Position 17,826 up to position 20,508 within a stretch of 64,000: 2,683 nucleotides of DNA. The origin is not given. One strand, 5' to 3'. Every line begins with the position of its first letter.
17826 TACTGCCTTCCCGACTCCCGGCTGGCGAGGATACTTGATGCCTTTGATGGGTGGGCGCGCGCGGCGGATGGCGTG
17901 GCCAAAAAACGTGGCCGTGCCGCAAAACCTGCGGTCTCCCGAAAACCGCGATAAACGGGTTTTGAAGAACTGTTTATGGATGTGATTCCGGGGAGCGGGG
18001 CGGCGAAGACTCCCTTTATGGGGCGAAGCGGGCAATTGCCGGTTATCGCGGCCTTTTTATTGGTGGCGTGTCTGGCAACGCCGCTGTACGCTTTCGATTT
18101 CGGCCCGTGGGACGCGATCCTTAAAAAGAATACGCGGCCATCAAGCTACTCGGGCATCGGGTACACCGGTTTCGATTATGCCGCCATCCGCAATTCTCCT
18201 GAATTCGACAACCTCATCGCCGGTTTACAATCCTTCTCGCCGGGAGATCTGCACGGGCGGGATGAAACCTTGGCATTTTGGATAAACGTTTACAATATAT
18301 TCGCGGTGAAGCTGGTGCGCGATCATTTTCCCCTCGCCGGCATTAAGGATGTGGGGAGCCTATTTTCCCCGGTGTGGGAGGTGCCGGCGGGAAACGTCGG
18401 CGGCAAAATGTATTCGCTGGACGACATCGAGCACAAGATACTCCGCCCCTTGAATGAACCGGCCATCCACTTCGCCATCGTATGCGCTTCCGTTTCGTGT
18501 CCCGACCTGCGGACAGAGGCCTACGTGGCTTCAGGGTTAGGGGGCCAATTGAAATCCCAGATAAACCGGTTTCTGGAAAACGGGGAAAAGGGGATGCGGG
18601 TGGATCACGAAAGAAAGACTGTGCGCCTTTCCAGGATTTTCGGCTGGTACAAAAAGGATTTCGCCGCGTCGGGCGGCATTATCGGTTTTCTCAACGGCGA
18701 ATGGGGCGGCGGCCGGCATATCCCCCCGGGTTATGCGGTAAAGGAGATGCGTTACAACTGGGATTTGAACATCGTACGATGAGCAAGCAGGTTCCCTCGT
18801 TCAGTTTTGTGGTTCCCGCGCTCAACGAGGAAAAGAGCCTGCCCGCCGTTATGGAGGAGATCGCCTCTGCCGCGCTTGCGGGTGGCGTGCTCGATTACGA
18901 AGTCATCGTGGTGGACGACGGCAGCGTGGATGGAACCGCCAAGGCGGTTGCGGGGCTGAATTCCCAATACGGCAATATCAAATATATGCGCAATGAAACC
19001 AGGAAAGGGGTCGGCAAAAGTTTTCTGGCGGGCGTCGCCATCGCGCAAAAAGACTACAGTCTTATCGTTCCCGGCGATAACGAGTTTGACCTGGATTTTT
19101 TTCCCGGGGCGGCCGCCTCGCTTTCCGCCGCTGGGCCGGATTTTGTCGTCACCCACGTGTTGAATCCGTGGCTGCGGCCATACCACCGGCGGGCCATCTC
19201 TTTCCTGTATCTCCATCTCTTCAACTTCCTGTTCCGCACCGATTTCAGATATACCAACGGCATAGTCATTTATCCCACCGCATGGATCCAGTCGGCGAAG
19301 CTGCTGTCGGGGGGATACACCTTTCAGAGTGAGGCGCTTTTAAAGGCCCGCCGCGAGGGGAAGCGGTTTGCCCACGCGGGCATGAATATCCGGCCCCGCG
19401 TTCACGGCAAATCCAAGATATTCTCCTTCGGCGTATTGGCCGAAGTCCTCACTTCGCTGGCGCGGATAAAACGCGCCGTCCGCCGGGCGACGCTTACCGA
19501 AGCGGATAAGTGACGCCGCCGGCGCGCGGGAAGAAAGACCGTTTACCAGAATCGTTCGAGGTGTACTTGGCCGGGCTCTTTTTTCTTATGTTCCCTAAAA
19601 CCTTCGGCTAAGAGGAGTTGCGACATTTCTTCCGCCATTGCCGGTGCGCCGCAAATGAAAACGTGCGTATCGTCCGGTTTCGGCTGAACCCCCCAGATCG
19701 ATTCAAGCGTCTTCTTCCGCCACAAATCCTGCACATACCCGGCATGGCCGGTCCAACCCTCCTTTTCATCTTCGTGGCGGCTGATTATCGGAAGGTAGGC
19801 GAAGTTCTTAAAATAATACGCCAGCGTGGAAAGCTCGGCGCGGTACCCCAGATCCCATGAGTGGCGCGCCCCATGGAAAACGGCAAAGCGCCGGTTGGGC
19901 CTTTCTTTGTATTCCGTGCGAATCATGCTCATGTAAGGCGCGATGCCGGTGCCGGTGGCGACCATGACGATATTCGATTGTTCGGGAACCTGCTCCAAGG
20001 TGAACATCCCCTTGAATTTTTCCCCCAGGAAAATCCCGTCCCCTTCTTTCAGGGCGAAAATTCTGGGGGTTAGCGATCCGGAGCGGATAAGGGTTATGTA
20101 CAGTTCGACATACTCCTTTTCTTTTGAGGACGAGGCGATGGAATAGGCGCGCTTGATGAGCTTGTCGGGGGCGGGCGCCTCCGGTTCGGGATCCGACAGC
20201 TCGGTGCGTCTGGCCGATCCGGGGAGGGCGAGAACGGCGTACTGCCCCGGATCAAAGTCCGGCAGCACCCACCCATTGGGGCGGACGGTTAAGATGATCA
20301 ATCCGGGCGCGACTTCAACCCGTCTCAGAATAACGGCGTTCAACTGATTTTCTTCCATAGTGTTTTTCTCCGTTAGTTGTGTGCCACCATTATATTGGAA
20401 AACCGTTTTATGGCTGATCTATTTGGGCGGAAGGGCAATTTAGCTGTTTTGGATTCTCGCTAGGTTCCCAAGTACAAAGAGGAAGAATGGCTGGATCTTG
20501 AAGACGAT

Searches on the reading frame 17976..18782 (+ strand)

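Call 39: search_protein_families(library=pfam, max_evalue=0.001, proteins=[window:17976-18782:+])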
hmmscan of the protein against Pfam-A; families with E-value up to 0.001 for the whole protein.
window:17976-18782:+ (268 aa): 1 family
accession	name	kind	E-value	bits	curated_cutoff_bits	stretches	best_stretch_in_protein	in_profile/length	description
PF04784.19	DUF547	-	3e-24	85.8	27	1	95-200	6-125/125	Protein of unknown function, DUF547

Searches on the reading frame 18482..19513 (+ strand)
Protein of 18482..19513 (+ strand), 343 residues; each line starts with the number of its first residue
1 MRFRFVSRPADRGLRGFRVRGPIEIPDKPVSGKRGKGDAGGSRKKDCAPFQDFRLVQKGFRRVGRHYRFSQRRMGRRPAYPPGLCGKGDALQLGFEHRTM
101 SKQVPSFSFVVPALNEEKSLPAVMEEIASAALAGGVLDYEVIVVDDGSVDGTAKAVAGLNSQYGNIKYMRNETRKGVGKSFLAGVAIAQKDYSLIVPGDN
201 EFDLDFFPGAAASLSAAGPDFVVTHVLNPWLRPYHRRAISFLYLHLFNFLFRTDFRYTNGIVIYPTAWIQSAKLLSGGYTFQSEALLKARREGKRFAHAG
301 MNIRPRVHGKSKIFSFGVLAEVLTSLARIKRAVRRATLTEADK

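Call 39: search_protein_families(library=pfam, max_evalue=0.001, proteins=[window:18482-19513:+])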
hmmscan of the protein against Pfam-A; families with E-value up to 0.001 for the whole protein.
window:18482-19513:+ (343 aa): 2 families
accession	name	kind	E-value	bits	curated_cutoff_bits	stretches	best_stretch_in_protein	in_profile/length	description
PF00535.33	Glycos_transf_2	-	4.3e-21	76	23.3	1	108-273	1-162/168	Glycosyl transferase family 2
PF13641.12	Glyco_tranf_2_3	-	0.00011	22.8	27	1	105-199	1-96/230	Glycosyltransferase like family 2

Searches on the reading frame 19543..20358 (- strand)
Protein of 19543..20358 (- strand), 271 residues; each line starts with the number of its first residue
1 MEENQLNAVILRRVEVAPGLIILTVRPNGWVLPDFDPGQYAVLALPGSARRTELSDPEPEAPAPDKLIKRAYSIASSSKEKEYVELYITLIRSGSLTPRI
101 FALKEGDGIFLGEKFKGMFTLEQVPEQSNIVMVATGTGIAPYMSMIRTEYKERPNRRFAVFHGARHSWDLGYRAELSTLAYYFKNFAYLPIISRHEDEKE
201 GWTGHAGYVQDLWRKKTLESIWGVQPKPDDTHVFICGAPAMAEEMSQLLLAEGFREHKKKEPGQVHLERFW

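Call 39: search_protein_families(library=pfam, max_evalue=0.001, proteins=[window:19543-20358:-])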
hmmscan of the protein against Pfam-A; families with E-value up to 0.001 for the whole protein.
window:19543-20358:- (271 aa): 3 families
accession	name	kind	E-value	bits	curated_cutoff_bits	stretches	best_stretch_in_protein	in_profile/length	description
PF00175.26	NAD_binding_1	-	2.3e-20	73.7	22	1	132-245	1-107/109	Oxidoreductase NAD-binding domain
PF08030.17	NAD_binding_6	-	0.00025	21.6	22.2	0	128-148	2-22/156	Ferric reductase NAD binding domain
PF00970.30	FAD_binding_6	-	0.00039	21.2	21.1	1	62-109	41-88/99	Oxidoreductase FAD-binding domain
